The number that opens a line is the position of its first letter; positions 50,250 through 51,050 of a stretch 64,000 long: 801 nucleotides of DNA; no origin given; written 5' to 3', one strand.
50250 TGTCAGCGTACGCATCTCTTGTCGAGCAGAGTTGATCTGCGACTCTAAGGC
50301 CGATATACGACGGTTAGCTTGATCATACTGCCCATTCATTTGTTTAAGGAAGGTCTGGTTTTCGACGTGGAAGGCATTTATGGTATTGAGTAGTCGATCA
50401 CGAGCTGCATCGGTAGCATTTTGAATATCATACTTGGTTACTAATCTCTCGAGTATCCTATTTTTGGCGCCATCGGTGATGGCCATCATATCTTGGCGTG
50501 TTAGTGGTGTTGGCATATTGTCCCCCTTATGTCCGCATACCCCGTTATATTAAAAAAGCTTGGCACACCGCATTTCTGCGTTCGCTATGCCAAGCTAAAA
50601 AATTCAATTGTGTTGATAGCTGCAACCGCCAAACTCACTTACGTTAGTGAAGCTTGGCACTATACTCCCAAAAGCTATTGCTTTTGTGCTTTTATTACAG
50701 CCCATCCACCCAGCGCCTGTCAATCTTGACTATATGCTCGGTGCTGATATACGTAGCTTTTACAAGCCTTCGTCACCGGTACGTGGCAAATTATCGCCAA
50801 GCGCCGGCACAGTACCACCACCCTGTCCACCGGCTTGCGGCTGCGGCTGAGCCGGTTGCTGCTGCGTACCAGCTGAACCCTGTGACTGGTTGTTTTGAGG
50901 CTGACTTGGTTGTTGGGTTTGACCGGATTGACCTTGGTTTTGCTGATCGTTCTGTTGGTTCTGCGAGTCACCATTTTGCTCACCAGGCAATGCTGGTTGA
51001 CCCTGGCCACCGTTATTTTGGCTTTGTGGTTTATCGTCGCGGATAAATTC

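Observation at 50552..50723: Terminator/antiterminator-like leader upstream of a 109-aa coiled-coil gene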

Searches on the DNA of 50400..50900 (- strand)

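Call 4: search_rna_families(source=window, start=50400, end=50900, threshold=evalue, max_evalue=10)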
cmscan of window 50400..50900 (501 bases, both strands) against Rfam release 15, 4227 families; matches with E-value up to 10: 0.
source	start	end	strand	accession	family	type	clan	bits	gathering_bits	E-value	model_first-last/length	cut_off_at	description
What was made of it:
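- On Any Rfam 15 family: 0 matches with E <= 10 in 50400-50900 (call 4).
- On T-box leader: No Rfam T-box match even at E <= 10 (call 4).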

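Call 48: build_rna_model(alignment_id=A3)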
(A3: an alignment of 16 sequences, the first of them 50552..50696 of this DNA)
Model R1 built from alignment A3 (16 sequences, 193 columns); structure: RNAalifold consensus.
model positions 148; base pairs 24; branch points 3; effective number of sequences 4; information 0.59 bits per position. Calibrated on 0.2 Mb of random sequence (short: E-values are rough).
structure used (alignment columns):
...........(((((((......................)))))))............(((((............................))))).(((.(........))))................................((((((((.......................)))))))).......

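Call 49: search_with_rna_model(model_id=R1, sources=[window, L002, L003, L005, L006, L007, L008, L009, L010, L011, L013, L055, L056, L058, L084, L085, L014, L017, L020, L021, L022, L024, L026, L028, L029, L030, L036, L040, L041, L047, L052, L066, L069, L070, L071, L073, L077, L079], max_evalue=1, make_alignment=true)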
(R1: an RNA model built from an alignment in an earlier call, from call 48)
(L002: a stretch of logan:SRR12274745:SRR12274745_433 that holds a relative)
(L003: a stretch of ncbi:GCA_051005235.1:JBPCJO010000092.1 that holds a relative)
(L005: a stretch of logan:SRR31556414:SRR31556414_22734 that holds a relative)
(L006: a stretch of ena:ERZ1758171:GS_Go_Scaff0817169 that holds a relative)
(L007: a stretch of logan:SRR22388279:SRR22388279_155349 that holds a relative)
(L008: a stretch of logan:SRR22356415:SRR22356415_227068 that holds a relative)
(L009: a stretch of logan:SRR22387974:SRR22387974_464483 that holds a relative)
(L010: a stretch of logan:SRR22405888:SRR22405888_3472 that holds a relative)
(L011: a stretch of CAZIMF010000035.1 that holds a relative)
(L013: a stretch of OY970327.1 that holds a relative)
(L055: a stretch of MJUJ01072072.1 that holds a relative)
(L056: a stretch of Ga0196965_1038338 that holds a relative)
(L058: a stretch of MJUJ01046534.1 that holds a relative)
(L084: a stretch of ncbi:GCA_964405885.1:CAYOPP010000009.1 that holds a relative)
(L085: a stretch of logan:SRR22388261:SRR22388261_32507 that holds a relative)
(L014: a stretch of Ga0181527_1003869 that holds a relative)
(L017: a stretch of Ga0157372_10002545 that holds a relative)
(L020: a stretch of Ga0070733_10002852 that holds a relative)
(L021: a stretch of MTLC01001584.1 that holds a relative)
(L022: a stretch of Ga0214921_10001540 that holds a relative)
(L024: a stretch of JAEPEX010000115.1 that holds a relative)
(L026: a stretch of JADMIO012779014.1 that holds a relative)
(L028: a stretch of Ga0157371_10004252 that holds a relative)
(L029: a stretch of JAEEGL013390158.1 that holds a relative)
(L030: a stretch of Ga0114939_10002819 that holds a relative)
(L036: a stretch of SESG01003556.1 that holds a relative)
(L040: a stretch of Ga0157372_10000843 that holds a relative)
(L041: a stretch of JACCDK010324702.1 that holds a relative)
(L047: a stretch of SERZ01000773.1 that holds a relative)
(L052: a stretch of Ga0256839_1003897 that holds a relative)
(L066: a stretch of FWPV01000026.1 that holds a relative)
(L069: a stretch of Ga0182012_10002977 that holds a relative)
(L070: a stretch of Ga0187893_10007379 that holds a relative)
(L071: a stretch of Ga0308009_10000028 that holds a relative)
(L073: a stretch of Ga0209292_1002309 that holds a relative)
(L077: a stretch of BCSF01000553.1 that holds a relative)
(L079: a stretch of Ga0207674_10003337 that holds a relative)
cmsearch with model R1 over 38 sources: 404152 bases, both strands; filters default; matches with E-value up to 1: 17.
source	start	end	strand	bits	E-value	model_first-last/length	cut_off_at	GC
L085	423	571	+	127.5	1e-27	1-148/148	no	0.4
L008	2802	2955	+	125.3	3.3e-27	1-148/148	no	0.41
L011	2173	2326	+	122.4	1.7e-26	1-148/148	no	0.41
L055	326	466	-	121.7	2.5e-26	1-148/148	no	0.42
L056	306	460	+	120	6.3e-26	1-148/148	no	0.41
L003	2781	2929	+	117.8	2.1e-25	1-148/148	no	0.4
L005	2804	2951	+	116.3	4.8e-25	1-148/148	no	0.42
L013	2286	2434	+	115.4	7.6e-25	1-148/148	no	0.41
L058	581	732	+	111.3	7.3e-24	1-148/148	no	0.42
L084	2439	2595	+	106.1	1.3e-22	1-148/148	no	0.42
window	50551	50696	-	100.3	3.1e-21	1-148/148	no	0.4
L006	2817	2960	+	97.8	1.2e-20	1-148/148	no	0.43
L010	2303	2458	+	91.6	3.6e-19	1-148/148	no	0.4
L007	2821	2939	+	79.8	2.3e-16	1-148/148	no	0.45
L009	1815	1953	+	77.1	1e-15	1-148/148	no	0.47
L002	2833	2969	+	67.3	2.2e-13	1-148/148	no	0.37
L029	5737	5968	+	25.9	0.0015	1-148/148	no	0.34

Alignment A4: 17 matches aligned to the model, 298 columns, each read 5' to 3' on its own strand. Consensus structure (alignment columns), stored with it:
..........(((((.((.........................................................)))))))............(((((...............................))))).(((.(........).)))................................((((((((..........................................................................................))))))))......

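Call 75: search_with_rna_model(model_id=R1, source=window, filters=off, max_evalue=10)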
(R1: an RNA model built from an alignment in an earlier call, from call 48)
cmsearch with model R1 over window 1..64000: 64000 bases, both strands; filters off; matches with E-value up to 10: 10.
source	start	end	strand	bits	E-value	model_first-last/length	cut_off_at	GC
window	50551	50696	-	100.2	5e-22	1-148/148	no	0.4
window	38391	38470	+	11.5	0.66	1-148/148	no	0.36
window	2350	2445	+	9.8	1.7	1-148/148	no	0.43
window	7639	7787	-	8.6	3.1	1-148/148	no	0.48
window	7262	7412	+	8.5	3.3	1-148/148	no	0.33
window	50551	50596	+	8.5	3.4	104-142/148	no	0.48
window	45236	45330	+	8.2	3.9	1-148/148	no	0.43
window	24472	24534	-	7.4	6.1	1-148/148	no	0.4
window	45937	46039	+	7.2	7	1-148/148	no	0.42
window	62788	62871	-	7.1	7.1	1-148/148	no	0.5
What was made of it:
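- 50552..50687 (-): Inferred leader RNA of about 136 nt, from the inferred start (about 7 nt after the -10) to the end of the U tract. It is the only match in the window, also with the filters off (calls 49, 75).
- The window holds one copy (call 75).
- Tried and rejected: Second copies of the motif: none in the window with the filters off (call 75).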
